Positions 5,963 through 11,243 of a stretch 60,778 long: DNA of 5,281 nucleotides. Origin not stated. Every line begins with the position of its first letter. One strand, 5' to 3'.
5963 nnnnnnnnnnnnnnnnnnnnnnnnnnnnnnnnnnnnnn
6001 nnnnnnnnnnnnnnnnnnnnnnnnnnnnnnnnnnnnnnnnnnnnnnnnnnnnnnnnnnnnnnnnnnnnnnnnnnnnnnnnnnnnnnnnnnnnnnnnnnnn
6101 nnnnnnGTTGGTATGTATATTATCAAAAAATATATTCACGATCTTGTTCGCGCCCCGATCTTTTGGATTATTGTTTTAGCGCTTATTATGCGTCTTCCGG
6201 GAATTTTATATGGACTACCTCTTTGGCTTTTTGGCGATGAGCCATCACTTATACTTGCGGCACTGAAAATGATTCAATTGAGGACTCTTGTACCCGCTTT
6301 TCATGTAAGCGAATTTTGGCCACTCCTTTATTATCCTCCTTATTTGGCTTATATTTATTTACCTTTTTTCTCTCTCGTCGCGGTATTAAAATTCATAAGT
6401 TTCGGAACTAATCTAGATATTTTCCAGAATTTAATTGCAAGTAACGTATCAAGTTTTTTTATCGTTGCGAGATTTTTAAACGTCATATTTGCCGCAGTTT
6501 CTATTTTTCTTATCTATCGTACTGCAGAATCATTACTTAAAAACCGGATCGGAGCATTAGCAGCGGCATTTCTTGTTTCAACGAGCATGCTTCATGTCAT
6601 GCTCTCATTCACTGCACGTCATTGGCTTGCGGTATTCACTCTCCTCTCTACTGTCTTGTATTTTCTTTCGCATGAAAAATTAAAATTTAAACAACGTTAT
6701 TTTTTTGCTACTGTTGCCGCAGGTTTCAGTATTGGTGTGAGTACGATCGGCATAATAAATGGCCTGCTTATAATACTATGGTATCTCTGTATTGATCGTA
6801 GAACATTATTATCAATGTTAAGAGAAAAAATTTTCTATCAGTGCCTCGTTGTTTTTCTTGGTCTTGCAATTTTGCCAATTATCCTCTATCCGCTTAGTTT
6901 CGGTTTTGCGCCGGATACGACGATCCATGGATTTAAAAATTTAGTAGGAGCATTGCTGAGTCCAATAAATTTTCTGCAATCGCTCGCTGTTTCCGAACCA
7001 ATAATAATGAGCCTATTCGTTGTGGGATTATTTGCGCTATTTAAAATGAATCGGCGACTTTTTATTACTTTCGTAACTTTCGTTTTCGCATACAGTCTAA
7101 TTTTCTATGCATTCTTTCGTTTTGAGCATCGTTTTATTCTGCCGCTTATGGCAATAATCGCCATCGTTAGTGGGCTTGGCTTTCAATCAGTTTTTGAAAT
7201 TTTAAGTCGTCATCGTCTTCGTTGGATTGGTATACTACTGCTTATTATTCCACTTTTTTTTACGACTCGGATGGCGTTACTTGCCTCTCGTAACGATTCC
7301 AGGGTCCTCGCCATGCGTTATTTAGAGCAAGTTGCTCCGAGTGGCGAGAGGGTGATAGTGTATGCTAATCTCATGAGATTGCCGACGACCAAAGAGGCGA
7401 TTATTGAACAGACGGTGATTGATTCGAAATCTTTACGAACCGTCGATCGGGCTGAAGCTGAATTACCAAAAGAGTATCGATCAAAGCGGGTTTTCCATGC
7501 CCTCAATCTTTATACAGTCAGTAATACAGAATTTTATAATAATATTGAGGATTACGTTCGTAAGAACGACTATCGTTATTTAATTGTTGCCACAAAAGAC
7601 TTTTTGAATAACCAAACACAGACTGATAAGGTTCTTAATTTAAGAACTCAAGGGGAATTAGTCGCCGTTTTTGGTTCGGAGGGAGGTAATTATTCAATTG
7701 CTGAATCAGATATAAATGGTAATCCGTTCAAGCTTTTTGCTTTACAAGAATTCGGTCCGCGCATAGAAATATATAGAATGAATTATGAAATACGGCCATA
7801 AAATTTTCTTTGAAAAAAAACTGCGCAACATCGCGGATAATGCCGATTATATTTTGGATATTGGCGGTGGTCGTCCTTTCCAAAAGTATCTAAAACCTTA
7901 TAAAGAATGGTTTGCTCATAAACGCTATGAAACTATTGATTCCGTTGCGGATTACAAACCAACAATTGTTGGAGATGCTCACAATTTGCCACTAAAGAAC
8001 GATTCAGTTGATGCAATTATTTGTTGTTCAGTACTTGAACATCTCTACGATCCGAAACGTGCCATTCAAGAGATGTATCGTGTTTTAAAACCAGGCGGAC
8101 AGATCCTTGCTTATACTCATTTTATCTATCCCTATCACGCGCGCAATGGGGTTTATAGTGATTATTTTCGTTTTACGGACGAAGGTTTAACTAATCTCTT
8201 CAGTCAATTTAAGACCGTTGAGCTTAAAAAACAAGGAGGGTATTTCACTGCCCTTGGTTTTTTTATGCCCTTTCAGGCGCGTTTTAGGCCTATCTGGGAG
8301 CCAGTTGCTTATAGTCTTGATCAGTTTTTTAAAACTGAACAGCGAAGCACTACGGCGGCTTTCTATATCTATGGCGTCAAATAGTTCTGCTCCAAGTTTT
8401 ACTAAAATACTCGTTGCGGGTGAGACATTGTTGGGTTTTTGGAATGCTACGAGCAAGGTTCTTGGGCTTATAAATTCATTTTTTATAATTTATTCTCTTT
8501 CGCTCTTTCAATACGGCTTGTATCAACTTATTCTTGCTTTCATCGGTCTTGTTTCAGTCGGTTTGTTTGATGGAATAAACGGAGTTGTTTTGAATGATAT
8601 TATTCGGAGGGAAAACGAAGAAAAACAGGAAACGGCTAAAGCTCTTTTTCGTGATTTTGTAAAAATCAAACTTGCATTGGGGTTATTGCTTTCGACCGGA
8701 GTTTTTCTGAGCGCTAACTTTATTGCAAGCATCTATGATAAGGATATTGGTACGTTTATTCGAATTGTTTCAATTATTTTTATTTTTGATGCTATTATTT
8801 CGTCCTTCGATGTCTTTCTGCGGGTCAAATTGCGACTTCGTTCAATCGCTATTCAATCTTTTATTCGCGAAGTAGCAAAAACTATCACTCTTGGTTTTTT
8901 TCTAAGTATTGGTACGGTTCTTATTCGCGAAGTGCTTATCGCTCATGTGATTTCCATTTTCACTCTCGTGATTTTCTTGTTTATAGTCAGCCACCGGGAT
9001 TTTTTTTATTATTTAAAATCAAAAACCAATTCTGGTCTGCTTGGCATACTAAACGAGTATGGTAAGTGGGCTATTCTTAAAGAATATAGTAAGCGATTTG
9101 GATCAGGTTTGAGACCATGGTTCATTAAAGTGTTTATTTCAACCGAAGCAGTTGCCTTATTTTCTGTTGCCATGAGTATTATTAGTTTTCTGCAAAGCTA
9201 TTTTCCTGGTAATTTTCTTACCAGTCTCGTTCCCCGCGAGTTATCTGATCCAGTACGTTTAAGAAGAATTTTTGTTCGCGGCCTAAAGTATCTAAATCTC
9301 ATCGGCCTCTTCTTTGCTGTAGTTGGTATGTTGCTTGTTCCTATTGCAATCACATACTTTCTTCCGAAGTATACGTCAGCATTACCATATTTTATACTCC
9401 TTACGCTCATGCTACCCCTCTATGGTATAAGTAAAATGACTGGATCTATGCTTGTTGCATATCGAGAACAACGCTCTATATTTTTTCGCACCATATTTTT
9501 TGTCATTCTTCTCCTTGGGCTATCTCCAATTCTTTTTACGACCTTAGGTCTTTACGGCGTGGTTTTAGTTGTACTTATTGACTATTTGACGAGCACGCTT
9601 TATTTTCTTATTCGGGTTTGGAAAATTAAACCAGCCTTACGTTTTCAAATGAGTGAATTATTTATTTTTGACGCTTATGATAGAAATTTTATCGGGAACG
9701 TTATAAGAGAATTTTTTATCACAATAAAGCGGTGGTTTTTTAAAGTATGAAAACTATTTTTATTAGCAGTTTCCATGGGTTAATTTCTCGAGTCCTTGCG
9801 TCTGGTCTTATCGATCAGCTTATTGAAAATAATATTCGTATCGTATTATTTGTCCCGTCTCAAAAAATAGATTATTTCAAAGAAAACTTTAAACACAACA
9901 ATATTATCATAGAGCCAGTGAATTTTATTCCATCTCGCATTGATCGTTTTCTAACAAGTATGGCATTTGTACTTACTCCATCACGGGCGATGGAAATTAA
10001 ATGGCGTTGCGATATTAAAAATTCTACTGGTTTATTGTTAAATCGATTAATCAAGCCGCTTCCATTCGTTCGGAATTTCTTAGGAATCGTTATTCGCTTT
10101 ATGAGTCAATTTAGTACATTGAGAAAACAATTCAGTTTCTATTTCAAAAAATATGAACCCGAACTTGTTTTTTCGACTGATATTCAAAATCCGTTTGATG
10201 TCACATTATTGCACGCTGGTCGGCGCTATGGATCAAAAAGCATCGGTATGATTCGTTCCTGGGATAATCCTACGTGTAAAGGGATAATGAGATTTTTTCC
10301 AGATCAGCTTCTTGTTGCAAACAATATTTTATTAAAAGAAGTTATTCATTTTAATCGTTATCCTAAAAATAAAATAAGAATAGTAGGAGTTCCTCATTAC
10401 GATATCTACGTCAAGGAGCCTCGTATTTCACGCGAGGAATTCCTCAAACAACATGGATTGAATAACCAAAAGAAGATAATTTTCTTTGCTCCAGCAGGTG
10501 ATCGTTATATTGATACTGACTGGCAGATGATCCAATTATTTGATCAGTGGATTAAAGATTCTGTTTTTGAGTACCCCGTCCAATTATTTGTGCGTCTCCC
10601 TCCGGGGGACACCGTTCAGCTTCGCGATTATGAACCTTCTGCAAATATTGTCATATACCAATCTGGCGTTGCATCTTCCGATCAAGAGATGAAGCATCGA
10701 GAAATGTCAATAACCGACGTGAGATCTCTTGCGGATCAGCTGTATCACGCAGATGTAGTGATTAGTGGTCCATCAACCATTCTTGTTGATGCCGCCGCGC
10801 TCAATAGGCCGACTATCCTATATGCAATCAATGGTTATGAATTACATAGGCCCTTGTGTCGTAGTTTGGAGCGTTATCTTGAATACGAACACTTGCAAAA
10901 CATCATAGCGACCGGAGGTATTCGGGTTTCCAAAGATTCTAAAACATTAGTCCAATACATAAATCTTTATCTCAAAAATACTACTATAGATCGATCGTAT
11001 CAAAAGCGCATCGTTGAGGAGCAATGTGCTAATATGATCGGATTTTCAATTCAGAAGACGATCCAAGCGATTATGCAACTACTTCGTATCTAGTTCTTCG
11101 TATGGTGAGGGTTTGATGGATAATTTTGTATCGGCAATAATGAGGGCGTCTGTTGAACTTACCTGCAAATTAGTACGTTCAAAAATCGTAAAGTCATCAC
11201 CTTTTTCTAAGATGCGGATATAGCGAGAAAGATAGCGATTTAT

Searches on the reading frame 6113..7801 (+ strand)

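Call 7: search_protein_families(library=pfam, proteins=[window:6113-7801:+], max_evalue=0.001)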
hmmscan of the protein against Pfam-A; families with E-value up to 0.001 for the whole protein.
window:6113-7801:+ (562 aa): 1 family
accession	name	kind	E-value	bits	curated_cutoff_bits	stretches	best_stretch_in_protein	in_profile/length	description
PF13231.12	PMT_2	-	1.1e-07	32.6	26.1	1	117-256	22-157/160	Dolichyl-phosphate-mannose-protein mannosyltransferase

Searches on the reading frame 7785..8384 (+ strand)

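Call 7: search_protein_families(library=pfam, proteins=[window:7785-8384:+], max_evalue=0.001)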
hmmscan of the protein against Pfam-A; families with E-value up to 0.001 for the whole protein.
window:7785-8384:+ (199 aa): 7 families
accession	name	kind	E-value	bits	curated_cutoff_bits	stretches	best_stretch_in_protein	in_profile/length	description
PF08241.18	Methyltransf_11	-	4.4e-16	59.7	21.2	1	60-108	46-94/95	Methyltransferase domain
PF13649.12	Methyltransf_25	-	1.9e-10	41.7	27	1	60-105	50-97/97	Methyltransferase domain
PF13489.12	Methyltransf_23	-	1.8e-09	38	27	1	17-140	20-146/164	Methyltransferase domain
PF08242.18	Methyltransf_12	-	1.4e-08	35.8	30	1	64-106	57-97/98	Methyltransferase domain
PF13847.12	Methyltransf_31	-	1.7e-08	34.7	27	1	62-110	60-110/145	Methyltransferase domain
PF01209.24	Ubie_methyltran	-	7e-07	29.3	20.1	1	61-109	103-151/233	ubiE/COQ5 methyltransferase family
PF05148.21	Methyltransf_8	-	4.6e-06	27.1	27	1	46-107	94-154/219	Hypothetical methyltransferase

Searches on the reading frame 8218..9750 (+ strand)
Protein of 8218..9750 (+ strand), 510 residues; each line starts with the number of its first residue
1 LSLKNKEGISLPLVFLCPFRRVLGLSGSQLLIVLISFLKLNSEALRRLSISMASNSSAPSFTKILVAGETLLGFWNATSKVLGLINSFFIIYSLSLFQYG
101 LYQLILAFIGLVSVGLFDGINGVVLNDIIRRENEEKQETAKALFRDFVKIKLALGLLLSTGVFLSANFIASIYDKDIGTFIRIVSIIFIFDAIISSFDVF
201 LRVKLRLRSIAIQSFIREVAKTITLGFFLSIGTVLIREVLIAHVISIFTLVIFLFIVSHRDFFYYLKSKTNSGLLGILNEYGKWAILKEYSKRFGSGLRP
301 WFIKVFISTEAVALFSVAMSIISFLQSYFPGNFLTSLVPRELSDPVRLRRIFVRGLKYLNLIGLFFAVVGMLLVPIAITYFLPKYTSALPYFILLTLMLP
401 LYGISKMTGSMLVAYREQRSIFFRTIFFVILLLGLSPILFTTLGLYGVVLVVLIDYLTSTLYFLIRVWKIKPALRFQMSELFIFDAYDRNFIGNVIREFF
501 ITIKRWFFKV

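Call 7: search_protein_families(library=pfam, proteins=[window:8218-9750:+], max_evalue=0.001)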
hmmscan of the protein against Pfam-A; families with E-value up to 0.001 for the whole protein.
window:8218-9750:+ (510 aa): 1 family
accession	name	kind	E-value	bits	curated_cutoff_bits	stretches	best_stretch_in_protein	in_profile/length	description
PF01943.22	Polysacc_synt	-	1.5e-08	34.8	28.2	1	72-339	8-268/274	Polysaccharide biosynthesis protein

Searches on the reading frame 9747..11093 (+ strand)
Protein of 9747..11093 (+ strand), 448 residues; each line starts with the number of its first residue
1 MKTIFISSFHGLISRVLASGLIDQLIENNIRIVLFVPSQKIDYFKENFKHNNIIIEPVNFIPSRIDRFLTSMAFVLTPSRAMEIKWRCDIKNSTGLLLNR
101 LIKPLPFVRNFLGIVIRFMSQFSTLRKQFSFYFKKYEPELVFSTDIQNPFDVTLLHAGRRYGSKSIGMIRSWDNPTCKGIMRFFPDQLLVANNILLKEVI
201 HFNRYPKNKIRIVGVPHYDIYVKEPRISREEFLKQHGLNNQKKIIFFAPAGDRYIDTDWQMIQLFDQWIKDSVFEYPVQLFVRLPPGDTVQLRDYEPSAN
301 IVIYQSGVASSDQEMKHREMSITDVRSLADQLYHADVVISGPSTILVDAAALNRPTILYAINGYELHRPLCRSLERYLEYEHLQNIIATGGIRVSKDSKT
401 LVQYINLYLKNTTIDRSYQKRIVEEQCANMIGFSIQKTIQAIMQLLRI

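Call 7: search_protein_families(library=pfam, proteins=[window:9747-11093:+], max_evalue=0.001)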
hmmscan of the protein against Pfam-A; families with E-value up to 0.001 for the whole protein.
window:9747-11093:+ (448 aa): 1 family
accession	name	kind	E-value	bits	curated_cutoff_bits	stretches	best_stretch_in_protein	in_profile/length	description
PF04464.20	Glyphos_transf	-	6.8e-07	29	22.1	1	188-368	138-303/367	CDP-Glycerol:Poly(glycerophosphate) glycerophosphotransferase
